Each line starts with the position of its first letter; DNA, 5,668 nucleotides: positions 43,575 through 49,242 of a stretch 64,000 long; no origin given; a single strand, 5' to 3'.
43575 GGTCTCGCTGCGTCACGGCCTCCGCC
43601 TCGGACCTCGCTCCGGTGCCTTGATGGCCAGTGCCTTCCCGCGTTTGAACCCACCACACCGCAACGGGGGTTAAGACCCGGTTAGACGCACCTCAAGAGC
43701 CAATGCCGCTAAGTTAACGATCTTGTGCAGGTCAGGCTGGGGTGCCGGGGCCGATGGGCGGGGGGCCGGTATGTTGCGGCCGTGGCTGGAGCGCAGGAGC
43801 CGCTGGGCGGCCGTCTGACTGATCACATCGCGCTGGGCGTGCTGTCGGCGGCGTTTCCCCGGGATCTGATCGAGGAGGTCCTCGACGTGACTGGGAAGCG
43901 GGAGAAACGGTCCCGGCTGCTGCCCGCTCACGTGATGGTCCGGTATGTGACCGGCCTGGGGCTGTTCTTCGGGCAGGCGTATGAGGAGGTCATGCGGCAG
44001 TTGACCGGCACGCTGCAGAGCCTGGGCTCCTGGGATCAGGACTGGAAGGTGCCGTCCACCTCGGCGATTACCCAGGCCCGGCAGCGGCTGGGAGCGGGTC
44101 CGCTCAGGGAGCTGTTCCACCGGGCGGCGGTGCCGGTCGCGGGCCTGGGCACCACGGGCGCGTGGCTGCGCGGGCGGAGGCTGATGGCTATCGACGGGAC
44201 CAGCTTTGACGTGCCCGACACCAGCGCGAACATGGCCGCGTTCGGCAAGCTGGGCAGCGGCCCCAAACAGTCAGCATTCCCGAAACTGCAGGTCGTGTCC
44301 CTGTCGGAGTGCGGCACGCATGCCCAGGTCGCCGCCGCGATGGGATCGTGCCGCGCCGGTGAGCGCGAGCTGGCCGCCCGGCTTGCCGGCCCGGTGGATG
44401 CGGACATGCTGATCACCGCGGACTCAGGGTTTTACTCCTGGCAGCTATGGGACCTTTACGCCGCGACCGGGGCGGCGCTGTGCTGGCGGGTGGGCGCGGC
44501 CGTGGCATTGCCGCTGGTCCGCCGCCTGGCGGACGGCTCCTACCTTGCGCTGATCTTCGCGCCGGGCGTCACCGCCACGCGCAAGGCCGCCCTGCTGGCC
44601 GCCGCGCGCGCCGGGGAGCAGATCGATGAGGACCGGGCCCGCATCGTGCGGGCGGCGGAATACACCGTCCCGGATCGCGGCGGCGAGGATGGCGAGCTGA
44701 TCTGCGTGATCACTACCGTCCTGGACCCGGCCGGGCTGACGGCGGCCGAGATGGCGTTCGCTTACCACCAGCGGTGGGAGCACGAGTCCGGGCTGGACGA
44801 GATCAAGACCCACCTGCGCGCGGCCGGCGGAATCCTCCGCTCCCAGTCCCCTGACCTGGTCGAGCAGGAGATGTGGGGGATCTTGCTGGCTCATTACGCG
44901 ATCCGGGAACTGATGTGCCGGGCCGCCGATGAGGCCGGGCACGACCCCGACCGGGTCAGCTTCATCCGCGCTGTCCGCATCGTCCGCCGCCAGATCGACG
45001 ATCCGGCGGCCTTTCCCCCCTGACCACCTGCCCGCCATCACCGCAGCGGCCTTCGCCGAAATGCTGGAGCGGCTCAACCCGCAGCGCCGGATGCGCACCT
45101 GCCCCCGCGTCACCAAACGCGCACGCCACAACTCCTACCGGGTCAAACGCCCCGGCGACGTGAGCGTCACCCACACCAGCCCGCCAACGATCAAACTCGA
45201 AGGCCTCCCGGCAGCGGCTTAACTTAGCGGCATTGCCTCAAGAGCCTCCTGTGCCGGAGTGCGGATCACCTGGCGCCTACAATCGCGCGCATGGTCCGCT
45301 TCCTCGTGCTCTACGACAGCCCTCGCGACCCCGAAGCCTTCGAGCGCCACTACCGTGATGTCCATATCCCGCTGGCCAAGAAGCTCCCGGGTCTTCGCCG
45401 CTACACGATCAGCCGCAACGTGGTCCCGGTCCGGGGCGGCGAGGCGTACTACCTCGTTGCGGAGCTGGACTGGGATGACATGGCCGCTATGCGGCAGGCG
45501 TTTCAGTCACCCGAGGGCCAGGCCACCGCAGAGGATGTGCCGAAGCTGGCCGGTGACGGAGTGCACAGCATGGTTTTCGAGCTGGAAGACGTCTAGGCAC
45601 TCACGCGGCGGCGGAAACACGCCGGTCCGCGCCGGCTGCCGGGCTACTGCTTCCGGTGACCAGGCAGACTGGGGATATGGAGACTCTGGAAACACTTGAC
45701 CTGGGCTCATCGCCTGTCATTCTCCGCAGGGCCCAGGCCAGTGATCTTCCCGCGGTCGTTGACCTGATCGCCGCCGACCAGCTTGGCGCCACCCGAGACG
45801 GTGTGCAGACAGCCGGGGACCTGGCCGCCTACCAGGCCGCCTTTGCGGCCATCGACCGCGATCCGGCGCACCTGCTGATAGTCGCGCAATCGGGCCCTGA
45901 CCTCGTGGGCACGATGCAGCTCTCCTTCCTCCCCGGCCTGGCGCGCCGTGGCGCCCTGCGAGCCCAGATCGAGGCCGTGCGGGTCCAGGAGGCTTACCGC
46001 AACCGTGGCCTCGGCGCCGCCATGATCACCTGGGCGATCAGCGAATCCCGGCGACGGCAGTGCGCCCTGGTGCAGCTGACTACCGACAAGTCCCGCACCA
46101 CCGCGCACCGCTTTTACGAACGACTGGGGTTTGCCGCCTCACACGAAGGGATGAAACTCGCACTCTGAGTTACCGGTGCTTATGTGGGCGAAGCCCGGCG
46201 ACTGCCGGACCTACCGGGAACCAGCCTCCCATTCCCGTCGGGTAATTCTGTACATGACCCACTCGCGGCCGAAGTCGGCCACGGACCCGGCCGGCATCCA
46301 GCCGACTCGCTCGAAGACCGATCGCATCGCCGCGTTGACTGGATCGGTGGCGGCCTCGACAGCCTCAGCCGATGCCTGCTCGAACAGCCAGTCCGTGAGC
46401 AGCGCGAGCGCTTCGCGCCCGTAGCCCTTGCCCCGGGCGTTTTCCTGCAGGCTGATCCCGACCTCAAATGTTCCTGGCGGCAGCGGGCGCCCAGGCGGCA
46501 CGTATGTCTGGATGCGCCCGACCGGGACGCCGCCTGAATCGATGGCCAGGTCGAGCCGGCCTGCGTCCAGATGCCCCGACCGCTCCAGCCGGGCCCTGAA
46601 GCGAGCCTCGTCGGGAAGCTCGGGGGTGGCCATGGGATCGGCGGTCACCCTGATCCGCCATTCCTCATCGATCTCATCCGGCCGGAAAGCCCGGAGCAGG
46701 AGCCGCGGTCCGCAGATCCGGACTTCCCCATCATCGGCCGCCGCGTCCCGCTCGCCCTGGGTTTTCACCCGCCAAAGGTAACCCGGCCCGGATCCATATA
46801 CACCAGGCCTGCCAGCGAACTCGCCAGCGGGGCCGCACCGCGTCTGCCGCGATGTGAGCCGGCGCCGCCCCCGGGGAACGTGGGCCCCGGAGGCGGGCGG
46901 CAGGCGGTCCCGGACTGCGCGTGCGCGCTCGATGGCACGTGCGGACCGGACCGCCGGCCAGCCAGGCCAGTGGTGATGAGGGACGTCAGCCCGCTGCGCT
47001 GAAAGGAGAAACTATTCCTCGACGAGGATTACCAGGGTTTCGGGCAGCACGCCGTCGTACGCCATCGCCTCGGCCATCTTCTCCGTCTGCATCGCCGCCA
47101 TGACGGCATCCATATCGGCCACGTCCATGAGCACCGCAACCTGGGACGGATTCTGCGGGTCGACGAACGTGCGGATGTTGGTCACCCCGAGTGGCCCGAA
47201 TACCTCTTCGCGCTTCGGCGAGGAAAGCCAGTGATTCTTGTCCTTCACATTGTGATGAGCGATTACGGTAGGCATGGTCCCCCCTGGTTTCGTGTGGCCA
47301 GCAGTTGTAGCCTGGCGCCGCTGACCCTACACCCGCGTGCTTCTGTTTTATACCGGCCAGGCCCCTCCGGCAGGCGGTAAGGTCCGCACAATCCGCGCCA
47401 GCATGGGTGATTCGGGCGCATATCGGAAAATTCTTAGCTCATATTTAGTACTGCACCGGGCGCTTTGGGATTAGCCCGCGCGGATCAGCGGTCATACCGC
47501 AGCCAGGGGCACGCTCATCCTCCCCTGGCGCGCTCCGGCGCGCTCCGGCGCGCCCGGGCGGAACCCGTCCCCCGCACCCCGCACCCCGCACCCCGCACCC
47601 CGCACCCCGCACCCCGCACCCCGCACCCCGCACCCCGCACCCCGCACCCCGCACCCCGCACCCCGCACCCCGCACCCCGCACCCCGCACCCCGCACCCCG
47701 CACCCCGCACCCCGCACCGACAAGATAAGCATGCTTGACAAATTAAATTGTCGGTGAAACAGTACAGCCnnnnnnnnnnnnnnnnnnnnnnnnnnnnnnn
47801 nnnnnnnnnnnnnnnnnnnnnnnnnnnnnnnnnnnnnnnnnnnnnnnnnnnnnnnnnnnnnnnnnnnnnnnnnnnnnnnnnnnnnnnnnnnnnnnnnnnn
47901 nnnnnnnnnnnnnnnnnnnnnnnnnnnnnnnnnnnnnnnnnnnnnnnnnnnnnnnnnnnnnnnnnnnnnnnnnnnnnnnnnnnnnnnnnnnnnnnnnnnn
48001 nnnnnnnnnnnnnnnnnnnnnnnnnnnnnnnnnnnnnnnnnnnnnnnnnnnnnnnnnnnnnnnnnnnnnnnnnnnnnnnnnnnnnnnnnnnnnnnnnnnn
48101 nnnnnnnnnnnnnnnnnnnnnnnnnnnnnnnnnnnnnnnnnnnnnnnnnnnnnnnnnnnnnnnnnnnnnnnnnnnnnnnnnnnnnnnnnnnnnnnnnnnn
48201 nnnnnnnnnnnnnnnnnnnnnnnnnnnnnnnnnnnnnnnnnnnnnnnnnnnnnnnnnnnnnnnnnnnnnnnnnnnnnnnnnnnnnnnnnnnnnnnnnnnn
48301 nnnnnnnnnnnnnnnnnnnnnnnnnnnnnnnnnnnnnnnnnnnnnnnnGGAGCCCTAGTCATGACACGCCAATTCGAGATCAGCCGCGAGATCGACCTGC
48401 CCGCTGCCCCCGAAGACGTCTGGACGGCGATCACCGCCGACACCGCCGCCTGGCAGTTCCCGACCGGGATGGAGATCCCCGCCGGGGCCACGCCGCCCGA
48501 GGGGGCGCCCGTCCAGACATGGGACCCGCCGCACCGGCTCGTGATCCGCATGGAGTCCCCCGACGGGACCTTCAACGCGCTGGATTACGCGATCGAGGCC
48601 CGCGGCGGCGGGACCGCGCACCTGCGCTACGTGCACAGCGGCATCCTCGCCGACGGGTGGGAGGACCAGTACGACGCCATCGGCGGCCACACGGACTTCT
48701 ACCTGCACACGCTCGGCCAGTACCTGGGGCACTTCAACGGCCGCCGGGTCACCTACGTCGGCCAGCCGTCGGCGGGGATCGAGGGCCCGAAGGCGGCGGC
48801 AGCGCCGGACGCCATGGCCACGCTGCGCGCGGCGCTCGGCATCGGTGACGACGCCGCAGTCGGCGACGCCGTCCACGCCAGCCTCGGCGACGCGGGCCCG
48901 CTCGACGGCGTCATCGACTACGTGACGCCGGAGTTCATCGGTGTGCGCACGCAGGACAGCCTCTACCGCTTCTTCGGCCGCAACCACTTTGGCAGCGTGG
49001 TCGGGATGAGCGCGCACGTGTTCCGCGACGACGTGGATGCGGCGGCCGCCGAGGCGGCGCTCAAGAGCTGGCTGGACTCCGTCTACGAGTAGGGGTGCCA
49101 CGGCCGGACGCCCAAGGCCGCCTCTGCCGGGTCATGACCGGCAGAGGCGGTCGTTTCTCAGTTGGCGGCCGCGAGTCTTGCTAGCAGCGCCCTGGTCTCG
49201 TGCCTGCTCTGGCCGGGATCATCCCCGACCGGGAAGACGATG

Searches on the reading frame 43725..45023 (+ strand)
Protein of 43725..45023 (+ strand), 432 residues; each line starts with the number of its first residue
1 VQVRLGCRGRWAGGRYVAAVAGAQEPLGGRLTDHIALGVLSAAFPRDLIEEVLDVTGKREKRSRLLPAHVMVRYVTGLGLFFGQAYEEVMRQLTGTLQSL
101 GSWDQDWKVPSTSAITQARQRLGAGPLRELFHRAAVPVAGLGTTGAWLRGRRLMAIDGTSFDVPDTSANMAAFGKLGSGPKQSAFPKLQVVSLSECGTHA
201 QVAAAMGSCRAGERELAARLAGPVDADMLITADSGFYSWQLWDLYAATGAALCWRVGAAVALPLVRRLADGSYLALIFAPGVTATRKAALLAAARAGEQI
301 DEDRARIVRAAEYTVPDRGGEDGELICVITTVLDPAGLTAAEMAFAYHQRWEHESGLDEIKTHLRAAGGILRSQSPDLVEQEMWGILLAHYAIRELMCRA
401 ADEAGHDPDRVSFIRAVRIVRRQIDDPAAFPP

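Call 7: search_protein_families(library=pfam, proteins=[window:43725-45023:+], max_evalue=0.01)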
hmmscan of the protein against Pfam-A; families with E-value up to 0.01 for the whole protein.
window:43725-45023:+ (432 aa): 2 families
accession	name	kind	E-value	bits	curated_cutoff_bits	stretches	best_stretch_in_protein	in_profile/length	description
PF13006.12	Nterm_IS4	-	2.1e-30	105.3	25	1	35-131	2-94/95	Insertion element 4 transposase N-terminal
PF01609.27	DDE_Tnp_1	-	2e-08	34.7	23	1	150-390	3-198/200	Transposase DDE domain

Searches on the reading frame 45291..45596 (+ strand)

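Call 7: search_protein_families(library=pfam, proteins=[window:45291-45596:+], max_evalue=0.01)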
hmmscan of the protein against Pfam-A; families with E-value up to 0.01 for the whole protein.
window:45291-45596:+ (101 aa): 2 families
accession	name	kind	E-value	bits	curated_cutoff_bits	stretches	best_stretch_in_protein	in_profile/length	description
PF07110.17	EthD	-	5e-14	53.7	22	1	13-87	5-93/96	EthD domain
PF03992.22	ABM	-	4.5e-05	24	23.1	1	15-81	16-77/78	Antibiotic biosynthesis monooxygenase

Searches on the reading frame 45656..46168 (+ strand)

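Call 7: search_protein_families(library=pfam, proteins=[window:45656-46168:+], max_evalue=0.01)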
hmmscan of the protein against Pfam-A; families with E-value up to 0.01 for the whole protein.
window:45656-46168:+ (170 aa): 6 families
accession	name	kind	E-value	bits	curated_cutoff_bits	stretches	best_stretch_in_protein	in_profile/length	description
PF00583.31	Acetyltransf_1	-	1.7e-17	64.2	20.7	1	59-159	20-116/116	Acetyltransferase (GNAT) family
PF13508.13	Acetyltransf_7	-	4.6e-11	43.4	27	1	72-160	3-83/84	Acetyltransferase (GNAT) domain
PF13673.13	Acetyltransf_10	-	4.6e-09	36.8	23.6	1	46-163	6-111/128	Acetyltransferase (GNAT) domain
PF08445.16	FR47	-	1.1e-05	25.8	22.1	1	104-162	23-80/86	FR47-like protein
PF13527.13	Acetyltransf_9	-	0.00051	20.5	25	1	24-160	3-125/127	Acetyltransferase (GNAT) domain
PF13302.13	Acetyltransf_3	-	0.006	17.7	25.4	1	21-159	2-137/138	Acetyltransferase (GNAT) domain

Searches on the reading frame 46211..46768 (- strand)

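Call 7: search_protein_families(library=pfam, proteins=[window:46211-46768:-], max_evalue=0.01)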
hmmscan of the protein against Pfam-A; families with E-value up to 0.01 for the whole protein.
window:46211-46768:- (185 aa): 3 families
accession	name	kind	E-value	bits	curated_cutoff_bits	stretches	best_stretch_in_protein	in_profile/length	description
PF13302.13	Acetyltransf_3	-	2.1e-18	67.8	25.4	1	22-156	1-136/138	Acetyltransferase (GNAT) domain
PF00583.31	Acetyltransf_1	-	8.2e-11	42.6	20.7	1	63-157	27-116/116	Acetyltransferase (GNAT) family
PF13523.12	Acetyltransf_8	-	3.6e-06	27.1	27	1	74-163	47-143/145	Acetyltransferase (GNAT) domain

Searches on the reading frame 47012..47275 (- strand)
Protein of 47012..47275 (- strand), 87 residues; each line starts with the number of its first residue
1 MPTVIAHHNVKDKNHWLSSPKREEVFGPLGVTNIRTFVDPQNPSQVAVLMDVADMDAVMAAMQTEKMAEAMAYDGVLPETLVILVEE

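Call 7: search_protein_families(library=pfam, proteins=[window:47012-47275:-], max_evalue=0.01)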
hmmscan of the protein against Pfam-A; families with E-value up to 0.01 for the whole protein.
window:47012-47275:- (87 aa): 0 families

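Call 10: find_encoding_contigs(protein=window:47012-47275:-, flank=5000, max_places=10)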
Protein window:47012-47275:- (87 aa): 1 contig read that carries it; 1 place shown.
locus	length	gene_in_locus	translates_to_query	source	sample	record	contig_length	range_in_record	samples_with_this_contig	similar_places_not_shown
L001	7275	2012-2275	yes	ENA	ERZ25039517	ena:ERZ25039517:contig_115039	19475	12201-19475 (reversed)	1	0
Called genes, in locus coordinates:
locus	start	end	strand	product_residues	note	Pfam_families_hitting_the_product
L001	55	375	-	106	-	-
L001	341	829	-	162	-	-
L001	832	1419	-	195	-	PF12802:MarR_2 (faint), PF12840:HTH_20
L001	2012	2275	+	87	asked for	-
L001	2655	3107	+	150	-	PF00583:Acetyltransf_1, PF13302:Acetyltransf_3, PF13523:Acetyltransf_8 (weak)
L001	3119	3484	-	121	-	PF00583:Acetyltransf_1, PF13673:Acetyltransf_10, PF13508:Acetyltransf_7, PF08445:FR47 (weak)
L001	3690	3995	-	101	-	PF07110:EthD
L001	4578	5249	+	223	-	PF00903:Glyoxalase, PF22677:Ble-like_N (weak)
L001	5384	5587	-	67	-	PF06445:GyrI-like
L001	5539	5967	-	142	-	PF00376:MerR, PF13411:MerR_1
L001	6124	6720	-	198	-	PF00293:NUDIX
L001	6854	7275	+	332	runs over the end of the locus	-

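Call 49: find_homologous_proteins(query=window:47012-47275:-, max_evalue=1e-20)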
Query window:47012-47275:- (87 aa): 7864 proteins with E <= 1e-20 among 8000 candidates; the best 120 are listed.
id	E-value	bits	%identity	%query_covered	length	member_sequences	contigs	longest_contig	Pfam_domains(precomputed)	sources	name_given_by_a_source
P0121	1.4e-47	177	95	100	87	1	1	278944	-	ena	-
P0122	7.2e-47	175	94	100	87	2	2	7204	-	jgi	jgi:hypothetical protein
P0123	2.0e-46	173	92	100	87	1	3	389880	-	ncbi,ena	-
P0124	2.9e-46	173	92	100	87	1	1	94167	-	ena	-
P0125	4.0e-46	172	91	100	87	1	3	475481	-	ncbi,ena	-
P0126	5.5e-46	172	91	100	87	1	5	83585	-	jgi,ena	jgi:hypothetical protein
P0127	5.8e-46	172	92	100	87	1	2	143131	-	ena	-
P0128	8.1e-46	171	92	100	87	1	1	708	-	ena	-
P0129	8.2e-46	171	92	100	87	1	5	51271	-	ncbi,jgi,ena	jgi:hypothetical protein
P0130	1.1e-45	171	91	100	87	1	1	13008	-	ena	-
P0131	1.1e-45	171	90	100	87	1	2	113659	-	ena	-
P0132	1.3e-45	171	92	99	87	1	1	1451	-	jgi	jgi:hypothetical protein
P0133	1.4e-45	170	92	100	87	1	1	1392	-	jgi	-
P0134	1.5e-45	170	91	100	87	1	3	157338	-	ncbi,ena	-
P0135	1.6e-45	170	92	99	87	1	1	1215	-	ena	-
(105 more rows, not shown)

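Call 51: find_encoding_contigs(protein=P0123, flank=2500, max_places=6)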
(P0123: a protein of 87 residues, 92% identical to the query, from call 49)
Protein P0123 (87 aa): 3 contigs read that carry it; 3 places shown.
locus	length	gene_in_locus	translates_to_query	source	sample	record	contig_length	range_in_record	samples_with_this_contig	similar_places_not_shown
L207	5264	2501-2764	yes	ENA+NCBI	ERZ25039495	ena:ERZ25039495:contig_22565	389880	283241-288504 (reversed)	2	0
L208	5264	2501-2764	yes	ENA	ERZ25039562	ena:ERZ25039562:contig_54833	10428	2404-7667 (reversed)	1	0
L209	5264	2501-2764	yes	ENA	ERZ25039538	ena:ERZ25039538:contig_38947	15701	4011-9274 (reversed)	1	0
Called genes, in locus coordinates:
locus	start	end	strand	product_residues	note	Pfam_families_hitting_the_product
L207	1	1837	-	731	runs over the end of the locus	PF08376:NIT, PF02518:HATPase_c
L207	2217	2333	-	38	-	-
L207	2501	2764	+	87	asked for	-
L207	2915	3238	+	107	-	-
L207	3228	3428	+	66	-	PF13459:Fer4_15, PF13370:Fer4_13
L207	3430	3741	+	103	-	-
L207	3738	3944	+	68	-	PF00067:p450 (weak)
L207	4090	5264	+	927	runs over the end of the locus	PF13191:AAA_16, PF13401:AAA_22 (weak), PF00196:GerE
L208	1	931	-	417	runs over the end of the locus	PF02518:HATPase_c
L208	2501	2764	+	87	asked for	-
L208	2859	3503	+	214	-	PF00440:TetR_N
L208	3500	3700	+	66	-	PF13459:Fer4_15, PF13370:Fer4_13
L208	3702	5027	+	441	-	PF00067:p450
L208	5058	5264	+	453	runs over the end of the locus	PF03486:HI0933_like (faint), PF07992:Pyr_redox_2, PF13738:Pyr_redox_3 (weak), PF00070:Pyr_redox, PF02852:Pyr_redox_dim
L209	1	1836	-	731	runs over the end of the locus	PF08376:NIT, PF02518:HATPase_c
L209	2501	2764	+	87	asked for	-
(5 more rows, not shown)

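Call 52: find_encoding_contigs(protein=P0122, flank=2500, max_places=6)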
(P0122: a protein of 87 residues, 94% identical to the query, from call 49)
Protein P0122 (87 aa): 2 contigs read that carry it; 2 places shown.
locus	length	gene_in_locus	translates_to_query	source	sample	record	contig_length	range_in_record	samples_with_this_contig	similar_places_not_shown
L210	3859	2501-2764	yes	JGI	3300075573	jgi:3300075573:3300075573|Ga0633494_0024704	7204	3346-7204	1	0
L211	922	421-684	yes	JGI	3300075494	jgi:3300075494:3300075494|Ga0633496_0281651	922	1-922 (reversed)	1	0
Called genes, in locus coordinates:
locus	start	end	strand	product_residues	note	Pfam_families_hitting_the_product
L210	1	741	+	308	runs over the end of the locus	PF00296:Bac_luciferase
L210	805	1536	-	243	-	-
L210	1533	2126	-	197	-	PF12840:HTH_20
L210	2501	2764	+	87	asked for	-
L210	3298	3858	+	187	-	?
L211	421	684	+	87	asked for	-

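Call 61: search_protein_families(library=ncbifam, proteins=[window:47012-47275:-], max_evalue=0.001)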
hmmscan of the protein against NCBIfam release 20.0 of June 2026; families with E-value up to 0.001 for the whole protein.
window:47012-47275:- (87 aa): 0 families

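Call 65: search_solved_structures(query=window:47012-47275:-, max_evalue=1)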
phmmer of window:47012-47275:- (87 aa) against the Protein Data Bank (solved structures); distinct sequences matched with E-value up to 1: 1.
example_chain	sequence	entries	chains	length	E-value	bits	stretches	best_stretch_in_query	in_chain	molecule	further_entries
8xnb_A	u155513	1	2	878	0.013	19.3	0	38-57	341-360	Outer membrane protein assembly factor BamA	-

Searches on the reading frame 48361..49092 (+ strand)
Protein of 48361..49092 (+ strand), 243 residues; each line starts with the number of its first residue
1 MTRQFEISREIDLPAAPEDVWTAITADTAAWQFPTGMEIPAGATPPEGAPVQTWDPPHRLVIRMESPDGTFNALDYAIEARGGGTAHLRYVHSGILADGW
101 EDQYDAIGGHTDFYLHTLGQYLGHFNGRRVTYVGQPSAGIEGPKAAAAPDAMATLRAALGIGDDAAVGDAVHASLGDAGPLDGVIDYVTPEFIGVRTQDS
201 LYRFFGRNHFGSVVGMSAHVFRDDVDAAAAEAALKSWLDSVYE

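Call 7: search_protein_families(library=pfam, proteins=[window:48361-49092:+], max_evalue=0.01)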
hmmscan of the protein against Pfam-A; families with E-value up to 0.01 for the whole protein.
window:48361-49092:+ (243 aa): 2 families
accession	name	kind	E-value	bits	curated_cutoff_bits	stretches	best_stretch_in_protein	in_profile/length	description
PF08327.17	AHSA1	-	0.0023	18.6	22.1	0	30-122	35-124/125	Activator of Hsp90 ATPase homolog 1-like protein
PF10604.15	Polyketide_cyc2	-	0.008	16.9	27.4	0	5-26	2-23/142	Polyketide cyclase / dehydrase and lipid transport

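Call 32: find_encoding_contigs(protein=window:48361-49092:+, flank=3000, max_places=10)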
Protein window:48361-49092:+ (243 aa): no gene with exactly this product is on record in the collection.

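Call 61: search_protein_families(library=ncbifam, proteins=[window:48361-49092:+], max_evalue=0.001)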
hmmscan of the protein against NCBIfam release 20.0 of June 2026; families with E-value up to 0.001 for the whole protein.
window:48361-49092:+ (243 aa): 0 families

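Call 64: search_solved_structures(query=window:48361-49092:+, max_evalue=1)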
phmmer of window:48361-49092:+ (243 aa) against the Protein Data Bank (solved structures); distinct sequences matched with E-value up to 1: 3.
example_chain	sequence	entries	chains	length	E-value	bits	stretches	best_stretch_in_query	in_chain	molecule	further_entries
1sg3_A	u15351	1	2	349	0.69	12.8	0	88-105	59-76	Allantoicase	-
1o59_A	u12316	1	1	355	0.72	12.8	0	88-105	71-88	Allantoicase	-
6s20_C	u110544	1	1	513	0.73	12.8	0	94-159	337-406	N-acetylgalactosamine-6-O-sulfatase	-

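Call 66: find_homologous_proteins(query=window:48361-49092:+, max_evalue=0.00001)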
Query window:48361-49092:+ (243 aa): 1563 proteins with E <= 0.00001 among 8000 candidates; the best 120 are listed.
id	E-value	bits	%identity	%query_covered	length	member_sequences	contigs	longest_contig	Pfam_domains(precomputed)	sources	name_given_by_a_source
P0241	1.1e-145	502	91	100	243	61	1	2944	-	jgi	jgi:uncharacterized protein YndB with AHSA1/START domain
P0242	2.7e-144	497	91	100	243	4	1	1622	-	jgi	-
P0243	2.5e-143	494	89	100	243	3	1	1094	-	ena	-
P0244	1.5e-142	492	88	100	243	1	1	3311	-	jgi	jgi:uncharacterized protein YndB with AHSA1/START domain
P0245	2.0e-142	491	90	100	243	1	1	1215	-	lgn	-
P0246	1.0e-141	489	89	100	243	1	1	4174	-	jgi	jgi:uncharacterized protein YndB with AHSA1/START domain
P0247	6.0e-141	486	88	100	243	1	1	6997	-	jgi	jgi:uncharacterized protein YndB with AHSA1/START domain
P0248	1.9e-140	485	88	100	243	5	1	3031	-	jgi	jgi:uncharacterized protein YndB with AHSA1/START domain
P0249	2.1e-140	485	89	100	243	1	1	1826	-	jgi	jgi:uncharacterized protein YndB with AHSA1/START domain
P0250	4.1e-140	484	88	100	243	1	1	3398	-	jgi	jgi:uncharacterized protein YndB with AHSA1/START domain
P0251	4.5e-140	484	89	100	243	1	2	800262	-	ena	-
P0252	1.4e-139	482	87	100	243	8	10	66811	-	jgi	jgi:uncharacterized protein YndB with AHSA1/START domain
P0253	1.5e-139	482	86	100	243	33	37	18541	-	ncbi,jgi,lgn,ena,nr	ncbi:MAG TPA: SRPBCC domain-containing protein [Streptosporangiaceae bacterium]|jgi:uncharacterized 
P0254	1.7e-139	482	88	100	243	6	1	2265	-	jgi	jgi:uncharacterized protein YndB with AHSA1/START domain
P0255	1.7e-139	482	89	100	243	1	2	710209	-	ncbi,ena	-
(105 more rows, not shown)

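Call 75: predict_structure(alignment_id=A1)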
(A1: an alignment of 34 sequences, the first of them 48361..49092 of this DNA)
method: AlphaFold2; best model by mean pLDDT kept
length: 243 residues; sequences in the alignment: 34
mean_pLDDT: 64.1   pTM: 0.61
mean pLDDT of the five models: 64.1, 62.8, 61.5, 54.2, 53.9
residues with pLDDT >= 90: 40; 70-90: 60; 50-70: 63; < 50: 80
segments of 3 or more residues with pLDDT < 50: 1-9, 27-42, 54-56, 65-73, 91-113, 115-124, 136-138, 209-212
pLDDT, mean of each block of 10 residues (from residue 1): 33 59 51 42 52 53 49 55 56 40 36 47 52 63 80 92 91 94 85 85 69 71 84 92 90
secondary structure, 60 per line:
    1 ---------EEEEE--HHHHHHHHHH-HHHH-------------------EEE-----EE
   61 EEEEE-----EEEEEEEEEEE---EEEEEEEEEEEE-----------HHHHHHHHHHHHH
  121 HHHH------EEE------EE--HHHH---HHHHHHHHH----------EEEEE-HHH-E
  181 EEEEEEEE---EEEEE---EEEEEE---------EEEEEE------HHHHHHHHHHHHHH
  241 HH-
elements in order: E10-14 H17-26 H28-31 E51-53 E59-65 E71-81 E85-96 H108-124 E131-133 H144-147 H151-159 E170-174 E180-188 E192-196 E200-205 E215-220 H227-242

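Call 78: fold_search(model_id=the predicted structure, library=pdb)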
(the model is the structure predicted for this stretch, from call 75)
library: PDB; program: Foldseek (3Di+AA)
matches with E <= 10: 1469; with E <= 0.001: 5
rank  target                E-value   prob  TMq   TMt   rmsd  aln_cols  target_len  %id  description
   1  6v04                  2.5e-07  1.00  0.30  0.28  12.4       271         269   13  DynU16 crystal structure, a putative protein in the dynemicin biosynthetic locus (released 2020-11-18)
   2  4xrw                  6.2e-07  1.00  0.27  0.24  13.4       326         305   13  Crystal structure of the di-domain ARO/CYC BexL from the BE-7585A biosynthetic pathway (released 2015-12-02)
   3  2kte_MODEL_1_A        3.8e-04  0.99  0.24  0.35  10.6       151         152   13  The solution structure of Bacillus subtilis, YndB, Northeast Structural Genomics Consoritum Target SR211 (released 2010-06-16)
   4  9v6e_A                5.7e-04  0.96  0.30  0.08  16.8       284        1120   13  Cryo-EM structure of human full length KICSTOR complex (state 1) (released 2025-11-12)
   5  2m89_MODEL_1_A        9.1e-04  1.00  0.33  0.54   6.1       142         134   20  Solution structure of the Aha1 dimer from Colwellia psychrerythraea (released 2013-09-04)
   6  2lak_MODEL_1_A        1.2e-03  1.00  0.31  0.44   7.8       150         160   23  Solution NMR structure of the AHSA1-like protein RHE_CH02687 (1-152) from Rhizobium etli, Northeast Structural (released 2011-04-13)
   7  8h2d_A                1.6e-03  0.99  0.26  0.40  12.3       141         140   18  The hypothetical protein from Mycobacterium tuberculosis mutant - E47A (released 2023-09-06)
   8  8h2d_B                1.7e-03  0.98  0.24  0.37  13.5       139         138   19  The hypothetical protein from Mycobacterium tuberculosis mutant - E47A (released 2023-09-06)
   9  3q63_E                2.3e-03  1.00  0.31  0.51   6.2       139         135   19  X-ray crystal structure of protein MLL2253 from Mesorhizobium loti, Northeast Structural Genomics Consortium Target Ml (released 2011-01-12)
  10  8h0h_A                2.6e-03  0.99  0.26  0.40  13.6       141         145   18  Hypotethical protein from Mycobacterium tuberculsosis (released 2023-09-06)
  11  9v9n_A                2.8e-03  0.77  0.26  0.10  19.0       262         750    9  Cryo-EM structure of KICSTOR CCC complex (state 5) (released 2025-11-12)
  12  3ijt_B                3.3e-03  1.00  0.32  0.49   6.3       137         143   18  Structural Characterization of SMU.440, a Hypothetical Protein from Streptococcus mutans (released 2009-08-25)
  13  3q63_F                3.3e-03  0.98  0.27  0.41   6.8       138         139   20  X-ray crystal structure of protein MLL2253 from Mesorhizobium loti, Northeast Structural Genomics Consortium Target Ml (released 2011-01-12)
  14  2flh_B                4.7e-03  1.00  0.31  0.44   7.3       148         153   14  Crystal structure of cytokinin-specific binding protein from mung bean in complex with cytokinin (released 2006-11-21)
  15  2ns9_B                5.2e-03  0.93  0.24  0.34   9.0       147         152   14  Crystal structure of protein APE2225 from Aeropyrum pernix K1, Pfam COXG (released 2006-11-14)
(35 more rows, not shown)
